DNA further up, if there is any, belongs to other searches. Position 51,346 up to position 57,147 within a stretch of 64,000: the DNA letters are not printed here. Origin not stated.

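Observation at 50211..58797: Giant 1833 aa metzincin lipoprotein flanked by two outer-membrane barrel genes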

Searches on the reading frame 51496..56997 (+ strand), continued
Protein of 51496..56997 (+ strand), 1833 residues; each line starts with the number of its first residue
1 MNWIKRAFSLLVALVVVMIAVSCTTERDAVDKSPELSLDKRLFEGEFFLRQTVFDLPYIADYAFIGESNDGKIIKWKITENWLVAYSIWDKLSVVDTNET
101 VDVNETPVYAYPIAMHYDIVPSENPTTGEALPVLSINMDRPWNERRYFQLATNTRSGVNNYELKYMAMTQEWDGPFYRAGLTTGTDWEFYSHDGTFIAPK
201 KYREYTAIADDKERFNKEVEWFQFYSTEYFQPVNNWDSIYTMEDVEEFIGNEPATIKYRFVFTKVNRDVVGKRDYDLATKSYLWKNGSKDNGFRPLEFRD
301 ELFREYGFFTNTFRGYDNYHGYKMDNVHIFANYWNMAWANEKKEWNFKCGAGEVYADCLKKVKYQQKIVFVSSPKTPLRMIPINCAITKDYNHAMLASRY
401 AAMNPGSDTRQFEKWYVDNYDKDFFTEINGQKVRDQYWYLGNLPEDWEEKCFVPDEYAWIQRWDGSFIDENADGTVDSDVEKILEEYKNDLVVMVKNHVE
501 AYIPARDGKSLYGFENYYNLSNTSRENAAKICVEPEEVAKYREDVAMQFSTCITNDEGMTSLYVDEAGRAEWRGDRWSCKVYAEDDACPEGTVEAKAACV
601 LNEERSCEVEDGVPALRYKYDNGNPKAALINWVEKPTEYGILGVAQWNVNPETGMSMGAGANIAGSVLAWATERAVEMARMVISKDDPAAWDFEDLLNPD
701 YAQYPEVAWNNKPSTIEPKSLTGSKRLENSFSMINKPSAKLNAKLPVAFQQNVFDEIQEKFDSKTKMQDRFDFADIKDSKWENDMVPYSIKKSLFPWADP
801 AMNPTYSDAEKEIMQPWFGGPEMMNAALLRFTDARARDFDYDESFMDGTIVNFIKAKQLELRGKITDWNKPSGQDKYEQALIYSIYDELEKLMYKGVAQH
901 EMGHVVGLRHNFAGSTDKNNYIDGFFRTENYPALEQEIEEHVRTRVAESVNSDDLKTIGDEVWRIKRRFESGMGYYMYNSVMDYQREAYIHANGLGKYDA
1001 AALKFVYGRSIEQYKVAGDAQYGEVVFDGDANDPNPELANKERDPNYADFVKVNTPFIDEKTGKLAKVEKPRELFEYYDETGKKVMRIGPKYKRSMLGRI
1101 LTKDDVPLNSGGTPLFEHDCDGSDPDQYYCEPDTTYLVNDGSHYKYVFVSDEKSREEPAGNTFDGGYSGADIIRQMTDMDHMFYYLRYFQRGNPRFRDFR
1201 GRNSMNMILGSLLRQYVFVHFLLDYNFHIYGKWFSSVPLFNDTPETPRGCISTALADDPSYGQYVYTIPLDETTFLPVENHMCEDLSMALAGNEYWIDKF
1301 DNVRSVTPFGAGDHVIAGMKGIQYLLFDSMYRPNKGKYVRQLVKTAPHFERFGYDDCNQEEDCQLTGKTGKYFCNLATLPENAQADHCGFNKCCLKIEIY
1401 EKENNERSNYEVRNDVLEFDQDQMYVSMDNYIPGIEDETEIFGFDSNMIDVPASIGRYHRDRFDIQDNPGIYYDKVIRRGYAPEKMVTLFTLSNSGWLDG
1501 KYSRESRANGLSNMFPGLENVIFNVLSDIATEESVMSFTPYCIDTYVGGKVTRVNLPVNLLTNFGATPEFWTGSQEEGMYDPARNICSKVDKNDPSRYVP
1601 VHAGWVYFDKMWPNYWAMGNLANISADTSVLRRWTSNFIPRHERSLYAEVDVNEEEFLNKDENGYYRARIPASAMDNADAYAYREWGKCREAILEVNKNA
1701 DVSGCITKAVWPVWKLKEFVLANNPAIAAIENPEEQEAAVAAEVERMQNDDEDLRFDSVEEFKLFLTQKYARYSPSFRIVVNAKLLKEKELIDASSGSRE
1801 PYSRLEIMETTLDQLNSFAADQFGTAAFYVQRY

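Call 24: find_encoding_contigs(protein=P0055, flank=10000, max_places=1)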
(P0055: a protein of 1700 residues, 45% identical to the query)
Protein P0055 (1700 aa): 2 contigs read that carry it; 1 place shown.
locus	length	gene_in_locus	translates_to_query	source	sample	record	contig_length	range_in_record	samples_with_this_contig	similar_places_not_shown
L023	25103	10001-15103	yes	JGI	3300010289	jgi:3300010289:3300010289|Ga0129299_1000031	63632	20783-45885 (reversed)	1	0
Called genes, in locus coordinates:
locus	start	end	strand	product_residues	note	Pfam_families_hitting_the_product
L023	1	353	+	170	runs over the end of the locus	PF00578:AhpC-TSA, PF08534:Redoxin, PF13905:Thioredoxin_8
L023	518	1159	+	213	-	PF03783:CsgG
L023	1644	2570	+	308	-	-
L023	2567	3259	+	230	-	-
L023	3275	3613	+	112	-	PF11969:DcpS_C, PF01230:HIT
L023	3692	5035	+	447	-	PF00089:Trypsin, PF13365:Trypsin_2, PF00595:PDZ, PF13180:PDZ_2, PF17820:PDZ_6, PF00595:PDZ, PF13180:PDZ_2, PF17820:PDZ_6, +1 more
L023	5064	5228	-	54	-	-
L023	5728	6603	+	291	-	PF07837:FTCD_N, PF02971:FTCD, PF04961:FTCD_C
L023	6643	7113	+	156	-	PF04961:FTCD_C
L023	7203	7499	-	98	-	-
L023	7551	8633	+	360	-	PF00498:FHA, PF00158:Sigma54_activat, PF14532:Sigma54_activ_2, PF25601:AAA_lid_14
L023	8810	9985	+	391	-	-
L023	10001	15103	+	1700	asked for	PF16313:DUF4953 (faint)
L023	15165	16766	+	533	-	PF00082:Peptidase_S8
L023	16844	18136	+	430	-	PF01979:Amidohydro_1, PF07969:Amidohydro_3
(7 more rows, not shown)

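Call 28: search_solved_structures(query=A2, max_evalue=1, show_alignments=2)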
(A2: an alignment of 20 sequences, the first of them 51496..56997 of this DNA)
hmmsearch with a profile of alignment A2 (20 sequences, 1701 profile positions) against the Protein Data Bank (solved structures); distinct sequences matched with E-value up to 1: 3.
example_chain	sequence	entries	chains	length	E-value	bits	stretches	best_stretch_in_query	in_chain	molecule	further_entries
9xvw_B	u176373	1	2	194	0.18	12.6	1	884-904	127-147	Bft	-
3lqb_A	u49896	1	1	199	0.79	10.4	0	886-962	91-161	LOC792177 protein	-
3vtg_A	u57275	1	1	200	0.94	10.2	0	887-909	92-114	High choriolytic enzyme 1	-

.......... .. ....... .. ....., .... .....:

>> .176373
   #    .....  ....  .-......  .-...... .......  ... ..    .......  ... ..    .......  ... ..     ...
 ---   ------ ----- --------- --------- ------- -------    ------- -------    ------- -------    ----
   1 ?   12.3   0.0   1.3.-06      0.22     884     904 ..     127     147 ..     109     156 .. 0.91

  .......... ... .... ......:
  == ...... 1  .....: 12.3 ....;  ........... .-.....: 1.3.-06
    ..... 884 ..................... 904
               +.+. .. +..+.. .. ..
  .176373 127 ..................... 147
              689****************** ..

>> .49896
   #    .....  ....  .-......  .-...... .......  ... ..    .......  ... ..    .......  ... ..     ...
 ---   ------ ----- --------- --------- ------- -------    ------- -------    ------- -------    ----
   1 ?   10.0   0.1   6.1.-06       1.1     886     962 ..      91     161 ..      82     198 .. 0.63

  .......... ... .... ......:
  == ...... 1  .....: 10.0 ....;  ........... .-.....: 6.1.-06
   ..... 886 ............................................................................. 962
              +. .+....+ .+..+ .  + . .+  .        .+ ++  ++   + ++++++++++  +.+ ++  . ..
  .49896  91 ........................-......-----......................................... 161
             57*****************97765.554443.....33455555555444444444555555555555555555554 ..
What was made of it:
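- Tried and rejected: A profile of 20 homologues found nothing beyond the motif (call 28).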

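Call 78: search_protein_families(library=pfam, proteins=[L001:13696-15105:+, L001:15096-15833:+, L001:15764-17335:+, L001:17332-18237:+, L018:15523-17088:+], max_evalue=0.01)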
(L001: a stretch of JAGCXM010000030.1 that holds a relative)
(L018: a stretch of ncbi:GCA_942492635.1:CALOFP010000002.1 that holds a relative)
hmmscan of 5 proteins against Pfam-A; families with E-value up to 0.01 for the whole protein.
L001:13696-15105:+ (469 aa): 0 families

L001:15096-15833:+ (245 aa): 0 families

L001:15764-17335:+ (523 aa): 0 families

L001:17332-18237:+ (301 aa): 0 families

L018:15523-17088:+ (521 aa): 1 family
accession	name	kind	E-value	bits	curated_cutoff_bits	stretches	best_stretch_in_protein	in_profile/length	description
PF00082.27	Peptidase_S8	-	6.1e-42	144.3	21.8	1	168-461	1-288/288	Subtilase family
